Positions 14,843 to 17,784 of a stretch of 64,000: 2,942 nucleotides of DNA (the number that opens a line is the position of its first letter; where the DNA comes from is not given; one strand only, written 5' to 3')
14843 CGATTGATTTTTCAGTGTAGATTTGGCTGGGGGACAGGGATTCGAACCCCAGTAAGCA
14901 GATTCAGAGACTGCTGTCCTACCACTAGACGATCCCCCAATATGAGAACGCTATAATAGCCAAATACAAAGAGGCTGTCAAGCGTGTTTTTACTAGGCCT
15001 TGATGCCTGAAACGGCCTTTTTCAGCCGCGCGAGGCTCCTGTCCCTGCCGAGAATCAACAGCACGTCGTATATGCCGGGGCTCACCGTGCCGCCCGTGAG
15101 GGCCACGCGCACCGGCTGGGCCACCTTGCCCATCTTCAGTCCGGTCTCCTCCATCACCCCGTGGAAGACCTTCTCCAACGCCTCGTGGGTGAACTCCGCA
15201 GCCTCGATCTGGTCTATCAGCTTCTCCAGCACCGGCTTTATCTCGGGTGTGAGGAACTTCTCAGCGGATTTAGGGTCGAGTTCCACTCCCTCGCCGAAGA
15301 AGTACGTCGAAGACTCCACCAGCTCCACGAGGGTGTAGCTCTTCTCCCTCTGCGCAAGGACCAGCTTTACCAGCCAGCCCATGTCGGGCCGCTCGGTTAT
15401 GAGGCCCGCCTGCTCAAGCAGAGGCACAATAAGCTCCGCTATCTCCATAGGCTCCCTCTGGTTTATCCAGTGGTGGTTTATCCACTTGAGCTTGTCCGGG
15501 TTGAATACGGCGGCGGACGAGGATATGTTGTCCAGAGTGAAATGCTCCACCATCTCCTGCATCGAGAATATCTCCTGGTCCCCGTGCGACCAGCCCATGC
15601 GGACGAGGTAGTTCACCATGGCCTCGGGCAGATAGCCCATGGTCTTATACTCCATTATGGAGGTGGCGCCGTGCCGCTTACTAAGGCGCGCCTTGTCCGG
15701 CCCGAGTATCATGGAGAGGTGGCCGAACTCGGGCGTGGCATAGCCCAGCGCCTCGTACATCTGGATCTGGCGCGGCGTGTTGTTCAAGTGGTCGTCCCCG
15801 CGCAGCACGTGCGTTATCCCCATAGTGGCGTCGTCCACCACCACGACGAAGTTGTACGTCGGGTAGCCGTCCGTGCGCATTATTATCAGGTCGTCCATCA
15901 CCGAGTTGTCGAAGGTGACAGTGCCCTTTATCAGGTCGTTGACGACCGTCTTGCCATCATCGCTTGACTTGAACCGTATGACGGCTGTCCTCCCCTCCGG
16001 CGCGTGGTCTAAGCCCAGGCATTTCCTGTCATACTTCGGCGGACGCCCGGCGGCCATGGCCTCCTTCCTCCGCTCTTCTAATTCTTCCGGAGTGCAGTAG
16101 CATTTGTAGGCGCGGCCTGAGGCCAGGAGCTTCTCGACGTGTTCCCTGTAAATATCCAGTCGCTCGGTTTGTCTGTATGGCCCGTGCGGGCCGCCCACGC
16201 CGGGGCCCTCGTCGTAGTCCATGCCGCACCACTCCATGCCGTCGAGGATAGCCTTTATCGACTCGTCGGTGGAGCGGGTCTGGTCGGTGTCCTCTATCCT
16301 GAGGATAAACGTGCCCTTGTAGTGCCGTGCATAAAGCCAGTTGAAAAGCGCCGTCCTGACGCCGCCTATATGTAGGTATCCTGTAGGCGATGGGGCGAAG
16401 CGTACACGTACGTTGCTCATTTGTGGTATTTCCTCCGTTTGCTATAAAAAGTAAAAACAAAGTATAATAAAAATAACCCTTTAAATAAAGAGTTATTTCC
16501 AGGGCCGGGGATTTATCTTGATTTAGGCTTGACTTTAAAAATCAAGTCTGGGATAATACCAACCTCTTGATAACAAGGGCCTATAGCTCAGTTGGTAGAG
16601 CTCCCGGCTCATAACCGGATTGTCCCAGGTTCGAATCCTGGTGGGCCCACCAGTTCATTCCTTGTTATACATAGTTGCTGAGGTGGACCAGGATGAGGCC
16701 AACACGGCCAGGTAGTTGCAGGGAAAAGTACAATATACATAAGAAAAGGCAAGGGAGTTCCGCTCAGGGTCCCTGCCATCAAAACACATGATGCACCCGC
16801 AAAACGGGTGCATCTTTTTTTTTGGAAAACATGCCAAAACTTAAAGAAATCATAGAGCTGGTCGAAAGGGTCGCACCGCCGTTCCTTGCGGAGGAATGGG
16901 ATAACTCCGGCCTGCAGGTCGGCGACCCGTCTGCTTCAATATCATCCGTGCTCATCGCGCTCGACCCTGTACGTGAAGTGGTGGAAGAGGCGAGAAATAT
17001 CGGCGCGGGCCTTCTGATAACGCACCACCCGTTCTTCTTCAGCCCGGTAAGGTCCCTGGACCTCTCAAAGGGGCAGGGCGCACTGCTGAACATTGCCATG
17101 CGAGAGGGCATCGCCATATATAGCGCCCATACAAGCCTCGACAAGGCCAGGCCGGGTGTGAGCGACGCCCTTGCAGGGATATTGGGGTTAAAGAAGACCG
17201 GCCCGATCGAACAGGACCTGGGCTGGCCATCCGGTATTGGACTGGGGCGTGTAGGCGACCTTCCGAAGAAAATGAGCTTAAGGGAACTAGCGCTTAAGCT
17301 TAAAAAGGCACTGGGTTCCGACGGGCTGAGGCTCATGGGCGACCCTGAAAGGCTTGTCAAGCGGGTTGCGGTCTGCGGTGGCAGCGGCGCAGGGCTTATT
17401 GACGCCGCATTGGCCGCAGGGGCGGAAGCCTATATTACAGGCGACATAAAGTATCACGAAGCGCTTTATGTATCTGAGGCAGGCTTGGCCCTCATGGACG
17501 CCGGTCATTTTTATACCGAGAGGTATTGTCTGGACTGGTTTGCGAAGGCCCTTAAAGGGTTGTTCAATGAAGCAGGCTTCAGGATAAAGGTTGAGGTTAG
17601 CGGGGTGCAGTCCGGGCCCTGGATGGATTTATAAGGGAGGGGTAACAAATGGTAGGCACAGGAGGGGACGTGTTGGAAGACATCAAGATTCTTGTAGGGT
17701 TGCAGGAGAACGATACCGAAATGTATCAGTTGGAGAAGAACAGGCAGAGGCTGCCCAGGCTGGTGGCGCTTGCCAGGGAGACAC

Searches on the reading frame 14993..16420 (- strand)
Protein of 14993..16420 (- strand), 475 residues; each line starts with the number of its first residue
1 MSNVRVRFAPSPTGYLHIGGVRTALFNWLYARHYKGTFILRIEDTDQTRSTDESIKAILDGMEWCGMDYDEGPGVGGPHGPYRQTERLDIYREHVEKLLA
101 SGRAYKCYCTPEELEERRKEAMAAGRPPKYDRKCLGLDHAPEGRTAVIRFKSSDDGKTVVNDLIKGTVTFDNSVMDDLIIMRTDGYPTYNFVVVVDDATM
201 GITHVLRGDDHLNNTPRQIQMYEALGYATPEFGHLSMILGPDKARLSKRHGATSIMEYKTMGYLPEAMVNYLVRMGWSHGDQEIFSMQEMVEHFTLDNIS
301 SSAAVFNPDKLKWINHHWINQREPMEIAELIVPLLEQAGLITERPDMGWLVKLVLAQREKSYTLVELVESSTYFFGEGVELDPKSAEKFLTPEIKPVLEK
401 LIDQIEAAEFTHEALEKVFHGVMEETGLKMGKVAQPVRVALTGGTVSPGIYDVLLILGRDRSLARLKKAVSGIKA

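Call 7: search_protein_families(library=pfam, proteins=[window:14993-16420:-])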
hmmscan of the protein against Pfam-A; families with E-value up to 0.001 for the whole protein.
window:14993-16420:- (475 aa): 2 families
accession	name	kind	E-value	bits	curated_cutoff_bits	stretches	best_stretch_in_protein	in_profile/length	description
PF00749.27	tRNA-synt_1c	-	2.7e-109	365.3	23.4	1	3-313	1-314/314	tRNA synthetases class I (E and Q), catalytic domain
PF19269.4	Anticodon_2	-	1.9e-34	119.5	23.6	1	331-469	6-140/141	Anticodon binding domain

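Call 9: find_related_loci(query=window:14993-16420:-, collection=genome_contigs, flank=10000)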
Query window:14993-16420:- (475 aa) in genome_contigs; peptide patterns used: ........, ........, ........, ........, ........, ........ (x = any residue, [..] = any of these).
447 stretches matched a pattern; 420 encode a relative of the query (tblastn E <= 1e-3); the best 80 are kept; 80 distinct loci.
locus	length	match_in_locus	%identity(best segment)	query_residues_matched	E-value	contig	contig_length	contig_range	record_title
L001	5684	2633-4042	81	1-470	0e+0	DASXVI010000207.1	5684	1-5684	MAG TPA_asm: Nitrospirota bacterium isolate SMAG_U4741 k141_134522, whole genome shotgun sequence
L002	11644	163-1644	75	1-474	0e+0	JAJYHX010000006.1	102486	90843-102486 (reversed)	MAG: Nitrospirae bacterium isolate DBS2-1.bin100 NODE_336_length_102486_cov_30.932776, whole genome shotgun sequence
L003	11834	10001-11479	73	1-473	0e+0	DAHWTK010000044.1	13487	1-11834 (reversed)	MAG TPA_asm: Nitrospirae bacterium isolate clean1511 NODE_44_length_13487_cov_31.157122, whole genome shotgun sequence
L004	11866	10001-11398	76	1-473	0e+0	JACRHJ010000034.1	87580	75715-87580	MAG: Nitrospirae bacterium isolate NC_groundwater_1774_Pr3_B-0.1um_61_24 SR-2_scaffold_141_2053284, whole genome shotgun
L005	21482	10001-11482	75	1-475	0e+0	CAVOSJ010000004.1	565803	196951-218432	MAG: Nitrospirota bacterium isolate MFD00008.bin.1.129 genome assembly, contig: contig_26461, whole genome shotgun seque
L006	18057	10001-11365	56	4-469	9e-180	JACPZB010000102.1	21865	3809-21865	MAG: Deltaproteobacteria bacterium isolate NC_groundwater_878_Pr1_S2p5_43_21 Montesol18_S2p5_coassembly_scaffold_962542,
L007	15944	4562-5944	55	1-470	8e-180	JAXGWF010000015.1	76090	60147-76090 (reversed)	MAG: Geobacteraceae bacterium isolate AnMBR.bin460 bin460_15, whole genome shotgun sequence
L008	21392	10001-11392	56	1-473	6e-180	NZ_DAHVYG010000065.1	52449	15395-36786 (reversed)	MAG: Geobacter sp. isolate clean785 k141_1011198, whole genome shotgun sequence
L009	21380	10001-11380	55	4-474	4e-179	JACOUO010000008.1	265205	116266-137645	MAG: Deltaproteobacteria bacterium isolate NC_groundwater_74_Ag_B-0.1um_47_27 GD18-4_B1_scaffold_421334, whole genome sh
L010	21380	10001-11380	56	1-470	9e-179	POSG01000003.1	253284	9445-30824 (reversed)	MAG: Geobacter sp. isolate GAC1 CM3_1000043, whole genome shotgun sequence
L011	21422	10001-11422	55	3-463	2e-176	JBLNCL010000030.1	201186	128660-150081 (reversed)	MAG: Betaproteobacteria bacterium isolate MAG126 PRJNA950955_bin33_renamed_29, whole genome shotgun sequence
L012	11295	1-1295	71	61-473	2e-176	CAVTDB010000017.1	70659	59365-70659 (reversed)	MAG: Nitrospirota bacterium isolate MFD00991.bin.2.105 genome assembly, contig: contig_55175, whole genome shotgun seque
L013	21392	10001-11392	54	1-473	3e-176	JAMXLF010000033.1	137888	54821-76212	MAG: Geobacteraceae bacterium isolate Bin.003_Forest k127_2225083, whole genome shotgun sequence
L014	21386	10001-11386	54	1-471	4e-175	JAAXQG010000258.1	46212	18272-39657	MAG: Desulfuromonadales bacterium isolate MAG-BB-08 scaffold_179, whole genome shotgun sequence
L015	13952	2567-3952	56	1-471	2e-174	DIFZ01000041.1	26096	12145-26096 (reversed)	MAG TPA_asm: Geobacter sp. UBA5735 UBA5735_contig_23476, whole genome shotgun sequence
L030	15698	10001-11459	83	1-467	0e+0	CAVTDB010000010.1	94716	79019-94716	MAG: Nitrospirota bacterium isolate MFD00991.bin.2.105 genome assembly, contig: contig_30066, whole genome shotgun seque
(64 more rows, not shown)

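Call 18: search_protein_families(library=pfam, proteins=[L005:12076-12837:+, L005:12789-13544:-, L005:13559-14092:+, L005:14179-14787:-, L005:14823-15317:-, L005:15491-16765:-, L005:17485-17934:-, L005:18202-19860:-, L005:19873-21237:-])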
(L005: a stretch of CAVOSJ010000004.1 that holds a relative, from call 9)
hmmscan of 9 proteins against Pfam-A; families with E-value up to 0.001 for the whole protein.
L005:12076-12837:+ (253 aa): 2 families
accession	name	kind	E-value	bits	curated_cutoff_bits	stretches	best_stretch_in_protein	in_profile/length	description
PF03472.21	Autoind_bind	-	8.7e-22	77.7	23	1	31-172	2-147/149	Autoinducer binding domain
PF00196.25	GerE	-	6.3e-18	64.6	23.5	1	189-244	2-57/57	Bacterial regulatory proteins, luxR family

L005:12789-13544:- (251 aa): 3 families
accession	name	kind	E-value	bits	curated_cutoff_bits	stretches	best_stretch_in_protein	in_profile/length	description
PF00765.23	Autoind_synth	-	1.7e-20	73.8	24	1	43-213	4-172/183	Autoinducer synthase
PF21926.2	FeeM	-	1.9e-08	34.7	27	1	51-207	1-148/158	N-acyl amino acid synthase FeeM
PF13444.12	Acetyltransf_5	-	4.8e-07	30.9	22.4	1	55-147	1-96/102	Acetyltransferase (GNAT) domain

L005:13559-14092:+ (177 aa): 2 families
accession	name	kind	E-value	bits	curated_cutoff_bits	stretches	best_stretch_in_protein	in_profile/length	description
PF12826.13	HHH_2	-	0.00047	20.7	27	1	93-130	14-51/64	Helix-hairpin-helix motif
PF20582.4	UPF0758_N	-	0.00074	20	27.1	0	63-125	13-74/77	UPF0758 N-terminal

L005:14179-14787:- (202 aa): 3 families
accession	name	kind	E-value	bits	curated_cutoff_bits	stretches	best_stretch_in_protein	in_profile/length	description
PF13899.12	Thioredoxin_7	-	2.5e-10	40.8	27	1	11-87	2-78/83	Thioredoxin-like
PF13098.12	Thioredoxin_2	-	7.1e-10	39.6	27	1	22-112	1-103/104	Thioredoxin-like domain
PF03190.21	Thioredox_DsbH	-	6.8e-05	23.3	27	1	4-72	15-83/163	Protein of unknown function, DUF255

L005:14823-15317:- (164 aa): 2 families
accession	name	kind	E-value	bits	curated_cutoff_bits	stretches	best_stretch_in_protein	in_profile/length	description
PF02915.23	Rubrerythrin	-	1.7e-26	93.7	22.8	1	5-119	1-136/137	Rubrerythrin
PF21349.2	RUBY_RBDX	-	3.3e-09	36.5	26.5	1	133-160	1-29/30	Rubrerythrin, rubredoxin-like domain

L005:15491-16765:- (424 aa): 4 families
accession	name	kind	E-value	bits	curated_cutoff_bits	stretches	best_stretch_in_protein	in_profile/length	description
PF01071.24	GARS_A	-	2.8e-85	285.5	27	1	101-293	1-194/194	Phosphoribosylglycinamide synthetase, ATP-grasp (A) domain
PF02844.21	GARS_N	-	3.2e-37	127.7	29.5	1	1-100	1-100/100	Phosphoribosylglycinamide synthetase, N domain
PF02843.22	GARS_C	-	3e-36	124.1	34.8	1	328-419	1-92/92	Phosphoribosylglycinamide synthetase, C domain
PF08442.15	ATP-grasp_2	-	0.00065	19.8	29.5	0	106-193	7-106/202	ATP-grasp domain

L005:17485-17934:- (149 aa): 1 family
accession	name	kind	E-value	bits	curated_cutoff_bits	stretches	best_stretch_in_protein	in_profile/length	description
PF04555.19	XhoI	-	3.5e-57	193.8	25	1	28-149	1-122/191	Restriction endonuclease XhoI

L005:18202-19860:- (552 aa): 2 families
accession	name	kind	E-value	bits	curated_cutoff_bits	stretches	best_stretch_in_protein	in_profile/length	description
PF01808.24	AICARFT_IMPCHas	-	2.2e-113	379.3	25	1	136-485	1-310/311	AICARFT/IMPCHase bienzyme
PF02142.27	MGS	-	1.4e-27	96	24.1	1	16-130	1-93/94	MGS-like domain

L005:19873-21237:- (454 aa): 2 families
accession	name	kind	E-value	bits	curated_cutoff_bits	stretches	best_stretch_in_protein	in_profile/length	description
PF05193.26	Peptidase_M16_C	-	1.4e-35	123.2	23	1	210-385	2-180/181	Peptidase M16 inactive domain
PF00675.25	Peptidase_M16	-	2.4e-22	79.8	22.3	1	60-203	10-148/149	Insulinase (Peptidase family M16)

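Call 19: search_protein_families(library=pfam, proteins=[L012:1932-2468:+, L012:2465-2809:+, L012:2882-3334:-, L012:3501-4385:+, L012:4385-4927:+, L012:5338-5946:-, L012:5982-6476:-, L030:12999-13787:+, L030:13708-14469:-, L030:14608-15303:+])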
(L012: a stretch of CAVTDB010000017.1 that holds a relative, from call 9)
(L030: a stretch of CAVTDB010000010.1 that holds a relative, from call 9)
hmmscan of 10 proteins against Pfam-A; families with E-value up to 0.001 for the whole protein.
L012:1932-2468:+ (178 aa): 1 family
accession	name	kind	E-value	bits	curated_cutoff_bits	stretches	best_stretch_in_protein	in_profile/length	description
PF11008.14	DUF2846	-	8.6e-07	29.4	34.3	1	63-140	3-80/92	Protein of unknown function (DUF2846)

L012:2465-2809:+ (114 aa): 0 families

L012:2882-3334:- (150 aa): 1 family
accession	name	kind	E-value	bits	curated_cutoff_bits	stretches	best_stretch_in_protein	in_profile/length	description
PF08308.17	PEGA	-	1.8e-07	31.4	20.8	1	67-136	5-69/71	PEGA domain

L012:3501-4385:+ (294 aa): 1 family
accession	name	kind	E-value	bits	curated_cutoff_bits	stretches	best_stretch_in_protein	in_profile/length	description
PF03734.19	YkuD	-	9.1e-21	75.4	23.4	1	93-225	5-146/146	L,D-transpeptidase catalytic domain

L012:4385-4927:+ (180 aa): 2 families
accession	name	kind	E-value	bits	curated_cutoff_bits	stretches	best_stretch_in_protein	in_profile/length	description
PF05951.18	Peptidase_M15_2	-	5.8e-44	149.9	27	1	35-177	7-153/153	Bacterial protein of unknown function (DUF882)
PF08291.16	Peptidase_M15_3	-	2e-09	38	23.2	1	83-170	26-108/108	Peptidase M15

L012:5338-5946:- (202 aa): 3 families
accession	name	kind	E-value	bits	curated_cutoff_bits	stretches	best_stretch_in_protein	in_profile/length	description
PF13899.12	Thioredoxin_7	-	6.4e-11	42.7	27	1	11-88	2-79/83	Thioredoxin-like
PF13098.12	Thioredoxin_2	-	6.9e-10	39.6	27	1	22-112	1-103/104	Thioredoxin-like domain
PF03190.21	Thioredox_DsbH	-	0.00018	21.9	27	1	5-72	16-83/163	Protein of unknown function, DUF255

L012:5982-6476:- (164 aa): 2 families
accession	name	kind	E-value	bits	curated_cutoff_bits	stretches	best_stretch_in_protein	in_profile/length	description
PF02915.23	Rubrerythrin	-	2.8e-25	89.7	22.8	1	5-119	1-136/137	Rubrerythrin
PF21349.2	RUBY_RBDX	-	3.7e-09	36.3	26.5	1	133-160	1-29/30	Rubrerythrin, rubredoxin-like domain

L030:12999-13787:+ (262 aa): 2 families
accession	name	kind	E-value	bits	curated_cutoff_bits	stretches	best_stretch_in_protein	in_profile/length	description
PF03472.21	Autoind_bind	-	1.7e-19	70.3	23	1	53-183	14-148/149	Autoinducer binding domain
PF00196.25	GerE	-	3.9e-15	55.6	23.5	1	198-253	2-57/57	Bacterial regulatory proteins, luxR family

L030:13708-14469:- (253 aa): 2 families
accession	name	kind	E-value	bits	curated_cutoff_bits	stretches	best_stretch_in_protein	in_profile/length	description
PF00765.23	Autoind_synth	-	7.6e-18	65.2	24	1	39-209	5-174/183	Autoinducer synthase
PF13444.12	Acetyltransf_5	-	0.00032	21.8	22.4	1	50-138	1-94/102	Acetyltransferase (GNAT) domain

L030:14608-15303:+ (231 aa): 1 family
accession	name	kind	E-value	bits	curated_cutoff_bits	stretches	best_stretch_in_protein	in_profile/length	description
PF04002.20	RadC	-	1.9e-40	138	22.1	1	108-226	3-121/121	RadC-like JAB domain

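Call 37: find_homologous_proteins(query=window:14993-16420:-, max_evalue=1e-150)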
Query window:14993-16420:- (475 aa): 6669 proteins with E <= 1e-150 among 8000 candidates; the best 120 are listed.
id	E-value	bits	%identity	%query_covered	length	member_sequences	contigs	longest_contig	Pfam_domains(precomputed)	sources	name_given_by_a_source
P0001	0.0e+0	1046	95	100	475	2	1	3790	PF19269.5,PF00749.28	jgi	jgi:glutamyl-tRNA synthetase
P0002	0.0e+0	1041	94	100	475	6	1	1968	PF19269.5,PF00749.28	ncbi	-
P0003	8.7e-273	923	84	100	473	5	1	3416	PF19269.5,PF00749.28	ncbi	-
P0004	1.1e-261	887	81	100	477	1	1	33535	PF19269.5,PF00749.28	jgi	jgi:glutamyl-tRNA synthetase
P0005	5.0e-260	881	80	100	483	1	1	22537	PF19269.5,PF00749.28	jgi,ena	-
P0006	1.1e-257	874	80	99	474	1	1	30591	PF19269.5,PF00749.28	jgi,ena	-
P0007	3.2e-255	865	80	99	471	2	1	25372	PF19269.5,PF00749.28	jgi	jgi:glutamyl-tRNA synthetase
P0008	3.1e-252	856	78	100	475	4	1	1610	PF19269.5,PF00749.28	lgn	-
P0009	1.8e-251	853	78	100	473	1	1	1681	PF19269.5,PF00749.28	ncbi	-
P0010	1.2e-247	840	76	100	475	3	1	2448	PF19269.5,PF00749.28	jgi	-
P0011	2.2e-247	840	76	100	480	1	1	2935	PF19269.5,PF00749.28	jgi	jgi:glutamyl-tRNA synthetase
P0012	2.7e-245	833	76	100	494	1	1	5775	PF19269.5,PF00749.28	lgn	-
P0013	4.6e-245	832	77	100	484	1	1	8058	PF19269.5,PF00749.28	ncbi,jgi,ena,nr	ncbi:MAG TPA: glutamate--tRNA ligase [Nitrospirota bacterium]|nr:glutamate--tRNA ligase [Nitrospirot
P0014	7.7e-245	831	78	100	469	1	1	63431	PF19269.5,PF00749.28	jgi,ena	-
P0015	1.1e-242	824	75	100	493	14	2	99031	PF19269.5,PF00749.28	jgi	jgi:glutamyl-tRNA synthetase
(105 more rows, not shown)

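Call 38: find_encoding_contigs(protein=P0001, flank=10000, max_places=3)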
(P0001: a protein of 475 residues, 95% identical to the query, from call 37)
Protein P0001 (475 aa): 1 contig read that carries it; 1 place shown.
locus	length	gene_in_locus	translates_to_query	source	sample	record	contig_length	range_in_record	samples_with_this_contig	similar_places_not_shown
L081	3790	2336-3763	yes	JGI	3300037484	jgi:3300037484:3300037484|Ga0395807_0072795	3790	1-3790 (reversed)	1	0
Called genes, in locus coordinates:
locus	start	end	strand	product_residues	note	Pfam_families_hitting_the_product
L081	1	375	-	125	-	?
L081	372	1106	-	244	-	PF24481:CT398_CC, PF02591:Zn_ribbon_9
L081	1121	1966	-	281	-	PF01784:DUF34_NIF3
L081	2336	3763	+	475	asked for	PF00749:tRNA-synt_1c, PF19269:Anticodon_2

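Call 39: find_encoding_contigs(protein=P0004, flank=10000, max_places=3)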
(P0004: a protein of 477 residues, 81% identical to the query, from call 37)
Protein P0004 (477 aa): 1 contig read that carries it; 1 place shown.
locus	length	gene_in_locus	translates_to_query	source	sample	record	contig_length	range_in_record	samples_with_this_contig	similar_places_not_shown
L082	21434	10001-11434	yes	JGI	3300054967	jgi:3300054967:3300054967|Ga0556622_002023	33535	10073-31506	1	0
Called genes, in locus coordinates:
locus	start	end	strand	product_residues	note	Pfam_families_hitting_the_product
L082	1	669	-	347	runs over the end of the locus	PF02239:Cytochrom_D1 (weak)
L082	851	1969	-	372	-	PF04143:Sulf_transp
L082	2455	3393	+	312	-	PF12974:Phosphonate-bd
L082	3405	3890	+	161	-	PF07719:TPR_2 (faint), PF14559:TPR_19 (weak), PF13414:TPR_11 (faint)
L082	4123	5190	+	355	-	PF04143:Sulf_transp (weak)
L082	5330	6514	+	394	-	PF00155:Aminotran_1_2 (weak), PF00266:Aminotran_5, PF01041:DegT_DnrJ_EryC1, PF01212:Beta_elim_lyase, PF01053:Cys_Met_Meta_PP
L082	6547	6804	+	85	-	PF11823:Se_S_carrier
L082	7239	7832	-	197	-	PF00075:RNase_H, PF13456:RVT_3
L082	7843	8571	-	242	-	PF24481:CT398_CC, PF02591:Zn_ribbon_9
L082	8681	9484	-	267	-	PF01784:DUF34_NIF3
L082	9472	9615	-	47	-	-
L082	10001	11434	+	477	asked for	PF00749:tRNA-synt_1c, PF19269:Anticodon_2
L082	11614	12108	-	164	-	-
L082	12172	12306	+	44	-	-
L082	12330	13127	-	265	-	PF12146:Hydrolase_4, PF00561:Abhydrolase_1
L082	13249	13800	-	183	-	PF07885:Ion_trans_2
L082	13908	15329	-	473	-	PF03951:Gln-synt_N, PF00120:Gln-synt_C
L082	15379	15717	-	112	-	PF00543:P-II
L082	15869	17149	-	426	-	PF00909:Ammonium_transp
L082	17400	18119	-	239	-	PF07298:NnrU (faint)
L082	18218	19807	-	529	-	PF00933:Glyco_hydro_3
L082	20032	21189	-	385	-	PF03702:AnmK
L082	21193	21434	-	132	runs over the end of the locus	-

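Call 40: find_encoding_contigs(protein=P0005, flank=10000, max_places=3)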
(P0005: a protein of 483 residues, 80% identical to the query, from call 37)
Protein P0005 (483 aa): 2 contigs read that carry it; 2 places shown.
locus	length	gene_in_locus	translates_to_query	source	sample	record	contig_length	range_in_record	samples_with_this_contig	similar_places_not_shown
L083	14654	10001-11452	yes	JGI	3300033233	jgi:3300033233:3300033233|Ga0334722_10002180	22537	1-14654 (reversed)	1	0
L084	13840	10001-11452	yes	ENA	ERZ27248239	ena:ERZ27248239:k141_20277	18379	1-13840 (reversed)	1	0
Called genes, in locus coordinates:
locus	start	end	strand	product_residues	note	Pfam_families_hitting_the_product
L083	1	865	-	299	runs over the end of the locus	PF02678:Pirin, PF05726:Pirin_C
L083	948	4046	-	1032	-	PF00873:ACR_tran, PF03176:MMPL (weak), PF02355:SecD_SecF_C (faint)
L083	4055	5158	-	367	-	PF25917:BSH_RND, PF25876:HH_MFP_RND, PF25944:Beta-barrel_RND, PF25954:Beta-barrel_RND_2 (weak), PF25967:RND-MFP_C, PF25989:YknX_C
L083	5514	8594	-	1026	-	PF00873:ACR_tran, PF02355:SecD_SecF_C (faint), PF03176:MMPL (faint)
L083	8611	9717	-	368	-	PF25917:BSH_RND, PF25973:BSH_CzcB (faint), PF25876:HH_MFP_RND, PF25944:Beta-barrel_RND, PF25954:Beta-barrel_RND_2 (weak), PF25967:RND-MFP_C, PF25975:CzcB_C (weak), PF25989:YknX_C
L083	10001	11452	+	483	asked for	PF00749:tRNA-synt_1c, PF19269:Anticodon_2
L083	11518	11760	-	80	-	PF00313:CSD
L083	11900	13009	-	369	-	-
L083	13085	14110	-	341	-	PF08240:ADH_N, PF00107:ADH_zinc_N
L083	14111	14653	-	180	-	?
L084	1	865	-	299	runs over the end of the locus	PF02678:Pirin, PF05726:Pirin_C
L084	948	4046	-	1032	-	PF00873:ACR_tran, PF03176:MMPL (weak), PF02355:SecD_SecF_C (faint)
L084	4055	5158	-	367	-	PF25917:BSH_RND, PF25876:HH_MFP_RND, PF25944:Beta-barrel_RND, PF25954:Beta-barrel_RND_2 (weak), PF25967:RND-MFP_C, PF25989:YknX_C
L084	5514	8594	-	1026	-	PF00873:ACR_tran, PF02355:SecD_SecF_C (faint), PF03176:MMPL (faint)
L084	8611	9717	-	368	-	PF25917:BSH_RND, PF25973:BSH_CzcB (faint), PF25876:HH_MFP_RND, PF25944:Beta-barrel_RND, PF25954:Beta-barrel_RND_2 (weak), PF25967:RND-MFP_C, PF25975:CzcB_C (weak), PF25989:YknX_C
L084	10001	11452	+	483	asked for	PF00749:tRNA-synt_1c, PF19269:Anticodon_2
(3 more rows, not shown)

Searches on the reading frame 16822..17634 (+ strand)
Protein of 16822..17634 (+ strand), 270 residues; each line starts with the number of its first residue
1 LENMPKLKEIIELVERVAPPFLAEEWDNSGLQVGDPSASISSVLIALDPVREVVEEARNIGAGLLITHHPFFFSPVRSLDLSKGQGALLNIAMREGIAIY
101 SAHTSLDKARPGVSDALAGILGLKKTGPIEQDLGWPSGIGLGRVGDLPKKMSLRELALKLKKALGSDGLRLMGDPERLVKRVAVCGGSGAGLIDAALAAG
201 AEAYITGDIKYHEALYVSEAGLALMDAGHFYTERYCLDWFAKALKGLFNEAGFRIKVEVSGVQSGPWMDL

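Call 7: search_protein_families(library=pfam, proteins=[window:16822-17634:+])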
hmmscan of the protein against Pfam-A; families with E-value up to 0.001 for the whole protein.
window:16822-17634:+ (270 aa): 1 family
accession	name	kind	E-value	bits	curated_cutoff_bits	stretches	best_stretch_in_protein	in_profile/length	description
PF01784.24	DUF34_NIF3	-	1.3e-79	267.9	23.4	1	6-264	2-254/256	Duf34/NIF3 (NGG1p interacting factor 3)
